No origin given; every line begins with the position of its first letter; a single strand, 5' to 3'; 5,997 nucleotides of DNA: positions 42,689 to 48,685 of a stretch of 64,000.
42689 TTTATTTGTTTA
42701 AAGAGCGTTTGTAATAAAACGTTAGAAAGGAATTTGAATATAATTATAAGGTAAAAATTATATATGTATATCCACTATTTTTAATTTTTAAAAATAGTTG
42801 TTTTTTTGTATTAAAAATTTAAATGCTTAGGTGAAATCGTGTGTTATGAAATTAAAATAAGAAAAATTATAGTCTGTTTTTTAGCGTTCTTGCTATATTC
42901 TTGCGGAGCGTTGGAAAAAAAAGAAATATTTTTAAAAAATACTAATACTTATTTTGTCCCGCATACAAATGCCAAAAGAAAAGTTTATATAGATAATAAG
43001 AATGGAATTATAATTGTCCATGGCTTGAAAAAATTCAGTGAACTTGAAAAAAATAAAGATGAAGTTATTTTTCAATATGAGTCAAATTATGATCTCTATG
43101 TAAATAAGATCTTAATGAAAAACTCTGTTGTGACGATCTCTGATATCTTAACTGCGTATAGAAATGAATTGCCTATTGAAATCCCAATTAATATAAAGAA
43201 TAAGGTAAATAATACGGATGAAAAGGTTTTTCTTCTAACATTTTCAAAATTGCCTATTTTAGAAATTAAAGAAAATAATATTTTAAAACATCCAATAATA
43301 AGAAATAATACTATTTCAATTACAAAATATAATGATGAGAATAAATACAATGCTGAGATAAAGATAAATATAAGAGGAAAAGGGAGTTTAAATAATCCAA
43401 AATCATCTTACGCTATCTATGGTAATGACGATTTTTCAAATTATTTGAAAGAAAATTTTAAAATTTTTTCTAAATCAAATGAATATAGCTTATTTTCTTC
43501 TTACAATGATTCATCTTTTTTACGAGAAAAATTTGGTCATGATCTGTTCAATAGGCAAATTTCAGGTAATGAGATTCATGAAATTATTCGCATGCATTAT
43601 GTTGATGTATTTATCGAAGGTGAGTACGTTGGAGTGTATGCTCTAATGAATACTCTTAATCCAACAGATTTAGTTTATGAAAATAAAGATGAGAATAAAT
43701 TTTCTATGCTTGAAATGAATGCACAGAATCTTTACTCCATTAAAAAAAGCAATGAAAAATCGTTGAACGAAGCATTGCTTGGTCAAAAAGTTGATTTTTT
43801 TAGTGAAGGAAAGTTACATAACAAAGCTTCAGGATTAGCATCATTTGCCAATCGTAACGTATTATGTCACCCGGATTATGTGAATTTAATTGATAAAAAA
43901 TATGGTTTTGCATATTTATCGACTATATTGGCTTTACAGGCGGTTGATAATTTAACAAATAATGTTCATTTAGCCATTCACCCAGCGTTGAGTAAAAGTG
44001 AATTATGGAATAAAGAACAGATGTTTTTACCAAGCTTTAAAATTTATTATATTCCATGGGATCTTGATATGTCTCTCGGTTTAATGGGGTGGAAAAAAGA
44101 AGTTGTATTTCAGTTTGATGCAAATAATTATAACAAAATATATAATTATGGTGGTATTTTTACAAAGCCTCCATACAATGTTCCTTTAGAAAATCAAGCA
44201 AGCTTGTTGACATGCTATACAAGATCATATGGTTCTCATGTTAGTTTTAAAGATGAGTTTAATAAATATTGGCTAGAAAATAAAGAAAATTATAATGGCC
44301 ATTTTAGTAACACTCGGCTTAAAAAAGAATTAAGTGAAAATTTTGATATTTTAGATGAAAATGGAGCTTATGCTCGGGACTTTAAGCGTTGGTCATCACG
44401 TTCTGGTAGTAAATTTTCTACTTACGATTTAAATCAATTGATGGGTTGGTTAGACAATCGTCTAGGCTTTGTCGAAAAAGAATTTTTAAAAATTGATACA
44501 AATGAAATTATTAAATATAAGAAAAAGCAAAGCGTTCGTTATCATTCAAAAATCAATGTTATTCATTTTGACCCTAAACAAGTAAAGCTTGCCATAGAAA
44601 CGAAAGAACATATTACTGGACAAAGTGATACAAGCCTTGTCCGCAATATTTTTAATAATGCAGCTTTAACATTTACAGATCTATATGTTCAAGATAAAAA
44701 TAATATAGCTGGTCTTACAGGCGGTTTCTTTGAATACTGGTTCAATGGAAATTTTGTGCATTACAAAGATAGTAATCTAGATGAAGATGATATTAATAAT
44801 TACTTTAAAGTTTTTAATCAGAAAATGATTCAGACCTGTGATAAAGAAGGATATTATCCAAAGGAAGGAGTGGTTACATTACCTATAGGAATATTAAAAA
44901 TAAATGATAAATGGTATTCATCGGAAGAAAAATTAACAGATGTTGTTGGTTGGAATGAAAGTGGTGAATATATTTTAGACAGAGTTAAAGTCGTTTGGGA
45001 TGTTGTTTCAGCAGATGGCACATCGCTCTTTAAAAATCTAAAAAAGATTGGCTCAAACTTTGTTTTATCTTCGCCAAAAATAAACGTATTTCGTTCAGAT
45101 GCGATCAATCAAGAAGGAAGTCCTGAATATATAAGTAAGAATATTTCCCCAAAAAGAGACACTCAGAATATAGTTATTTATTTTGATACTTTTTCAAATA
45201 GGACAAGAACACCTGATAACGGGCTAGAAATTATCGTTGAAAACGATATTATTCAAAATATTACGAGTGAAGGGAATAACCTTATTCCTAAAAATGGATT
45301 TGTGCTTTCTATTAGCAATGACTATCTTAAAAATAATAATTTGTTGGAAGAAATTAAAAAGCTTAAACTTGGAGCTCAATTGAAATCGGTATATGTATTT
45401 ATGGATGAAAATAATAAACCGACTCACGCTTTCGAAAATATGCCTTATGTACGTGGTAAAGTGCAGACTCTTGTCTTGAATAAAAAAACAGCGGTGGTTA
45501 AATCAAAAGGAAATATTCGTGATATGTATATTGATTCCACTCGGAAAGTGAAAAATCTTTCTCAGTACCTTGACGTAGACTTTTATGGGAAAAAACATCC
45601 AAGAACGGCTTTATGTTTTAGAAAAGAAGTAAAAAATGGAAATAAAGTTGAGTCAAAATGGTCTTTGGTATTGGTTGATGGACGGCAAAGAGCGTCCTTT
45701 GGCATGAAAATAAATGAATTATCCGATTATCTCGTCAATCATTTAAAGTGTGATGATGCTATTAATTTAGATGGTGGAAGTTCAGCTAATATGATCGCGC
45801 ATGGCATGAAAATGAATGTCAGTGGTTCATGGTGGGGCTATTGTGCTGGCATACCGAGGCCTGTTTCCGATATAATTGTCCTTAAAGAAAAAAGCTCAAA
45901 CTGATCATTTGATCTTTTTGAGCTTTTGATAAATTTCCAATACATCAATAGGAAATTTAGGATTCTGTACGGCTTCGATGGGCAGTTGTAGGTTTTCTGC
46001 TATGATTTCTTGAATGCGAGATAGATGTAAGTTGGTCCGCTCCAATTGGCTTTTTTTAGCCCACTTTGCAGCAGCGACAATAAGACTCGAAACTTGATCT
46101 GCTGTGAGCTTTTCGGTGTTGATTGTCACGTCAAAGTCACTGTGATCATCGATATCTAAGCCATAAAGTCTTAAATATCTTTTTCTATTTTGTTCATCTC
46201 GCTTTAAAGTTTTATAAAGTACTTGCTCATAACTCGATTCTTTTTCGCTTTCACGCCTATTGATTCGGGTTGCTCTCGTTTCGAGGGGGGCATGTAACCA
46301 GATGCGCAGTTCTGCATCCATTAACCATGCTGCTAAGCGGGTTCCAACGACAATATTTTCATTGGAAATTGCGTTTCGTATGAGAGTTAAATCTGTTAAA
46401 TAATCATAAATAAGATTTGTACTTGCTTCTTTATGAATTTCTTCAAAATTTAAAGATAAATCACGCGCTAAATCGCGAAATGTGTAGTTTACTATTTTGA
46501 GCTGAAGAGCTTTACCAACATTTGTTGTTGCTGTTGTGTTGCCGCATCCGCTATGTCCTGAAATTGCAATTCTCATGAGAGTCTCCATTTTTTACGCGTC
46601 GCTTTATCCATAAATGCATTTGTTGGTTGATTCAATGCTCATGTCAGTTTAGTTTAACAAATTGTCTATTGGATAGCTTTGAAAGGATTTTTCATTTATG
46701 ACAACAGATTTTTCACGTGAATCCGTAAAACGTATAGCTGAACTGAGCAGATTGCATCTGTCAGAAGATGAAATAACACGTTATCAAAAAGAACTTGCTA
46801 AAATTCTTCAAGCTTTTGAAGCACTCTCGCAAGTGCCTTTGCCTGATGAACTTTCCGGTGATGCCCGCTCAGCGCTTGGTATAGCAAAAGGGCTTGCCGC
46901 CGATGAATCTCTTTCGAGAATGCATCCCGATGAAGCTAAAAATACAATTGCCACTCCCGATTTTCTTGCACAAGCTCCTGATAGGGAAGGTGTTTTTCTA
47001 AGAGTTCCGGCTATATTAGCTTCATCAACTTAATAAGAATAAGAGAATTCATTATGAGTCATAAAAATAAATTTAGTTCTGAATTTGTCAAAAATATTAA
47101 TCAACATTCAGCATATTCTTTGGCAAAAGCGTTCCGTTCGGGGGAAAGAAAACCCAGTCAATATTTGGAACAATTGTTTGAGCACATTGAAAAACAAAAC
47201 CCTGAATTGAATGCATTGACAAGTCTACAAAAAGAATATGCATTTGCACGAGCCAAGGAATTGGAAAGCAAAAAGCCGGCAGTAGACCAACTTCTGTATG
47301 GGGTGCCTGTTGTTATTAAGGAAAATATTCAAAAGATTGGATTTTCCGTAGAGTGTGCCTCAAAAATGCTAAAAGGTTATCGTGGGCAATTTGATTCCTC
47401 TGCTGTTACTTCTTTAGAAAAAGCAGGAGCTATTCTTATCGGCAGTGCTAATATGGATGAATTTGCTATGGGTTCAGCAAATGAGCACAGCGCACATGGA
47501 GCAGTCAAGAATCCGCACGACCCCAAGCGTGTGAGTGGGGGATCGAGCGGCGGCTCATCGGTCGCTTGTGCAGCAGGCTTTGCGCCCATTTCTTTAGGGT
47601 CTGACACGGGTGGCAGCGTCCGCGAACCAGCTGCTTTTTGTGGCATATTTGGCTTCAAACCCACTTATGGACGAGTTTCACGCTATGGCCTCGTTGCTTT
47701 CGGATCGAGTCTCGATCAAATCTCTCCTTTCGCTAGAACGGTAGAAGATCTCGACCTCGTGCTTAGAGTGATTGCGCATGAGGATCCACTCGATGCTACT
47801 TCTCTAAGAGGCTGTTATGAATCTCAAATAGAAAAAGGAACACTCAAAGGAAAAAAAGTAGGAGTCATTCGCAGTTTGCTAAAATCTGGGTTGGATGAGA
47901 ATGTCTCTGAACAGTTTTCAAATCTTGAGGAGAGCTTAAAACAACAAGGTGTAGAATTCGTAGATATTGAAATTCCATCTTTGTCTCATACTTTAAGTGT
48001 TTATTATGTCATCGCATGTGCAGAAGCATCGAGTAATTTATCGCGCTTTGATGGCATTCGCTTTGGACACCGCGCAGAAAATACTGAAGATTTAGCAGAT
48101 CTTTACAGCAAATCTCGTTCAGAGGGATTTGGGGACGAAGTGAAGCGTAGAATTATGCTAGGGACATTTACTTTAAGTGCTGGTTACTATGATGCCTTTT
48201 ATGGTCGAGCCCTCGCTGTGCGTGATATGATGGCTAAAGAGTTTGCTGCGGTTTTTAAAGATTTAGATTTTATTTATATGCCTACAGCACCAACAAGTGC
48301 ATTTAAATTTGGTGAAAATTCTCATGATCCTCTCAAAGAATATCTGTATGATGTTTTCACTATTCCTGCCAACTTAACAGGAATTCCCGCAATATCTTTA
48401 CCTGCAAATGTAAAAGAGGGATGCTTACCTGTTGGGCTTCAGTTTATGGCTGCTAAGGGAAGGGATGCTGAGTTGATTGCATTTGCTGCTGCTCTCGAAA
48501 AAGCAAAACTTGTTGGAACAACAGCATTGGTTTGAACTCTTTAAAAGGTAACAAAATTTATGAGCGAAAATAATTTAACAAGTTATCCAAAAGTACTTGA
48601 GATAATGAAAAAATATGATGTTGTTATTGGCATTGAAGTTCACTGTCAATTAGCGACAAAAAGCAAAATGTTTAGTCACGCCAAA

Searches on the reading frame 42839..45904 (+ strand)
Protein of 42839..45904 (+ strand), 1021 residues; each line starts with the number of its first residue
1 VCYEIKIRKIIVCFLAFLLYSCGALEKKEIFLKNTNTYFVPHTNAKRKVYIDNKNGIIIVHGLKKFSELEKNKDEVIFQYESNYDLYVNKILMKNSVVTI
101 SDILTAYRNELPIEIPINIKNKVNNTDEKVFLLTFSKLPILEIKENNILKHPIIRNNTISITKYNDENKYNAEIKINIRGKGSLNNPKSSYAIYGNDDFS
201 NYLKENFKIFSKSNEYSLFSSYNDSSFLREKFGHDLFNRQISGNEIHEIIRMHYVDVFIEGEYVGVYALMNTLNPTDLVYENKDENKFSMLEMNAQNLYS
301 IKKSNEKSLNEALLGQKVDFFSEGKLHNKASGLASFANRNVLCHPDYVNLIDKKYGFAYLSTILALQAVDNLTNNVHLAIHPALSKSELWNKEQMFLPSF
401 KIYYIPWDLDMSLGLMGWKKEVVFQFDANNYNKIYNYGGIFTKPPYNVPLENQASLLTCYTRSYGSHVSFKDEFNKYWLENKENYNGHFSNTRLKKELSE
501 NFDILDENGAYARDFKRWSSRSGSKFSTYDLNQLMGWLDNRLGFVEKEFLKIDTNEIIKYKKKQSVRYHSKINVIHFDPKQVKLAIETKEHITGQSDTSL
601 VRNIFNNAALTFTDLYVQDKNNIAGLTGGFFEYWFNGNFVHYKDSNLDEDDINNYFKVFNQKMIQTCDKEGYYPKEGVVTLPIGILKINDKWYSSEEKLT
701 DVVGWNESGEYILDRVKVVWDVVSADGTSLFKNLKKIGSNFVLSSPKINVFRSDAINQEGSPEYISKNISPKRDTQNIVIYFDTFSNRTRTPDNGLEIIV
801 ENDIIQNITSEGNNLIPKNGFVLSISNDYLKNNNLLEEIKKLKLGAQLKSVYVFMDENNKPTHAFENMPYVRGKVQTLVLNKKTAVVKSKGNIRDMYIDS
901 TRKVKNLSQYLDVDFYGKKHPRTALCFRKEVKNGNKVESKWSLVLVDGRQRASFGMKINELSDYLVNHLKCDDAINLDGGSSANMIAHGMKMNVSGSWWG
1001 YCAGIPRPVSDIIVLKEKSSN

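Call 63: search_protein_families(library=pfam, proteins=[window:42839-45904:+], max_evalue=0.00001)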
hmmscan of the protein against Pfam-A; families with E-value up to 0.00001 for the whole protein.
window:42839-45904:+ (1021 aa): 1 family
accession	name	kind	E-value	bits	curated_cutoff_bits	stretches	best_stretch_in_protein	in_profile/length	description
PF09992.14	NAGPA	-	1.2e-14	55.3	25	1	795-1015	2-168/169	Phosphodiester glycosidase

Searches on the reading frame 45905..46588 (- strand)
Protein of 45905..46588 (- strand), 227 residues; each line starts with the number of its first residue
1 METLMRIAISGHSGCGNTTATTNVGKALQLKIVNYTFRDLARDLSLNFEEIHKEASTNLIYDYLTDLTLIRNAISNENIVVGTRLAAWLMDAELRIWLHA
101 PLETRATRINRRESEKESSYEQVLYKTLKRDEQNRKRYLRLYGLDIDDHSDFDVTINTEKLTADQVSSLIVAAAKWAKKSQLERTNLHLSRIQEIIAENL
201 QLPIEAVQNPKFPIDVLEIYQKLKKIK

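Call 63: search_protein_families(library=pfam, proteins=[window:45905-46588:-], max_evalue=0.00001)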
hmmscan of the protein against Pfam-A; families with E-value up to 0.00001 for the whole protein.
window:45905-46588:- (227 aa): 3 families
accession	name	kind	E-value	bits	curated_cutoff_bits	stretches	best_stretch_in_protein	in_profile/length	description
PF13189.12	Cytidylate_kin2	-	1.1e-16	62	28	1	7-160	2-176/176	Cytidylate kinase-like family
PF02224.24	Cytidylate_kin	-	1.2e-09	38.7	26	1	68-174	104-209/211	Cytidylate kinase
PF13238.12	AAA_18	-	1.1e-08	36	29.4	1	7-120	1-119/128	AAA domain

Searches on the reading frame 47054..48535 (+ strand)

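Call 64: search_protein_families(library=pfam, proteins=[window:47054-48535:+], max_evalue=0.00001)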
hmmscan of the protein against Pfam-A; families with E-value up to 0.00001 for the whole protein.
window:47054-48535:+ (493 aa): 1 family
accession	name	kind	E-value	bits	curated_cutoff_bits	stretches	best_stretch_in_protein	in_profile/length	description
PF01425.27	Amidase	-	7.4e-138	460.7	27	1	38-474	3-444/445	Amidase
